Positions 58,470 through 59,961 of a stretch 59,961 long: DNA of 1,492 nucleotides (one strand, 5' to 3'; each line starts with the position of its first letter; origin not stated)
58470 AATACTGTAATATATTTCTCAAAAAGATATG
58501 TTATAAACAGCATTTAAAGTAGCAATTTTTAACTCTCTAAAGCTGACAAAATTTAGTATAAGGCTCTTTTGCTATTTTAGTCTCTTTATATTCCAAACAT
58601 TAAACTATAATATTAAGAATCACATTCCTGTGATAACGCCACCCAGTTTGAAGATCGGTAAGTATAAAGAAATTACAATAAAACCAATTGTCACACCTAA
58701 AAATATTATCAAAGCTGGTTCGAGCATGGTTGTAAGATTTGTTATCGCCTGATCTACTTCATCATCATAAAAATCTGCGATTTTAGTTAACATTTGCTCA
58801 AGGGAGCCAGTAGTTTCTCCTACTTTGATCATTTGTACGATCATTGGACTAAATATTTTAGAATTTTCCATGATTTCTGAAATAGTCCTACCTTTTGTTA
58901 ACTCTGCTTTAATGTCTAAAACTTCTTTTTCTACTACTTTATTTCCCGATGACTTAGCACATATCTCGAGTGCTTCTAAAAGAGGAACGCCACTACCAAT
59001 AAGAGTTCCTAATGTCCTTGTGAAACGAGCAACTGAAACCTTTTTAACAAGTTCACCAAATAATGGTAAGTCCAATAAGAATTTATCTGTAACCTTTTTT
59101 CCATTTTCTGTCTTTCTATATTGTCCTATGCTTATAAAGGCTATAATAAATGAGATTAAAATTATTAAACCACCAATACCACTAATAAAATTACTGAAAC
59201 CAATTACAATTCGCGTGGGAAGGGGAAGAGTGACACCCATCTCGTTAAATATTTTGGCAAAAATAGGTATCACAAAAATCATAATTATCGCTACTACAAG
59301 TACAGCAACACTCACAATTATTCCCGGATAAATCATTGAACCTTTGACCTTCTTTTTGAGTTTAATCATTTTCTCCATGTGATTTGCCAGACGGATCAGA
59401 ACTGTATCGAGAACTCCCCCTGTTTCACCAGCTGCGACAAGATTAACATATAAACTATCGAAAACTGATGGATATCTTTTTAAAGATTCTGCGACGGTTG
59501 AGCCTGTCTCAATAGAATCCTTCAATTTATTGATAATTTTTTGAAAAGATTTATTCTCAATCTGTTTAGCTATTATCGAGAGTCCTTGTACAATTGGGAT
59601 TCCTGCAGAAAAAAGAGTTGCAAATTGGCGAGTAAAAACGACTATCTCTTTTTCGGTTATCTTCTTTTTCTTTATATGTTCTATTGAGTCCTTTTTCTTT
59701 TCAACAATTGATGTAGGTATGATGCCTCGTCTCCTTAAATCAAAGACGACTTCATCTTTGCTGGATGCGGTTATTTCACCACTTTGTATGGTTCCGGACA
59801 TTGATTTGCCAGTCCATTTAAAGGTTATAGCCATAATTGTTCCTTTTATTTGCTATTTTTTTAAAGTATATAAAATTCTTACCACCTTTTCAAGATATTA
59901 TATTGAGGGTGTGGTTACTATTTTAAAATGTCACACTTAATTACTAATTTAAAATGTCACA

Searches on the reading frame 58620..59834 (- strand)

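Call 12: search_protein_families(library=pfam, proteins=[window:58620-59834:-], max_evalue=0.001)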
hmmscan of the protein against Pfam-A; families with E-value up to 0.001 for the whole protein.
window:58620-59834:- (404 aa): 1 family
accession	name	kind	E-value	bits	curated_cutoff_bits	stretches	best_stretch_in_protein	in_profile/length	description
PF00482.28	T2SSF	-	3.7e-67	224.4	25.2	2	67-190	1-125/125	Type II secretion system (T2SS), protein F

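Call 53: search_protein_families(library=ncbifam, proteins=[window:58620-59834:-], max_evalue=0.00001)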
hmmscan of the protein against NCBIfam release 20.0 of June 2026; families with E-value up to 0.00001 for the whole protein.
window:58620-59834:- (404 aa): 6 families
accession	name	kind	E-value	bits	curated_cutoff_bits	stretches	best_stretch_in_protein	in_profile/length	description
NF052606.1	T4PiliAsmPilCMyx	equivalog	7.9e-135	449.9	700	1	4-401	21-418/419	type IV pilus assembly protein PilC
TIGR02120.1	GspF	equivalog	3.9e-117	391.9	424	1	5-398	1-398/401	type II secretion system inner membrane protein GspF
NF052607.1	T4PiliAsmPilCThrm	equivalog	5.1e-107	358.5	700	1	4-398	3-401/406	type IV pilus assembly protein PilC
NF007861.0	PRK10573.1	equivalog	2.5e-96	323.2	401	1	5-404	7-401/401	protein transport protein HofC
NF047826.1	T3SSXpsF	equivalog_domain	1.6e-79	267.6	650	1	5-401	4-404/405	type II secretion system protein XpsF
NF041012.2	T4P_ComGB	equivalog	2.5e-43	148.7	240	1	67-396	6-329/332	competence type IV pilus assembly protein ComGB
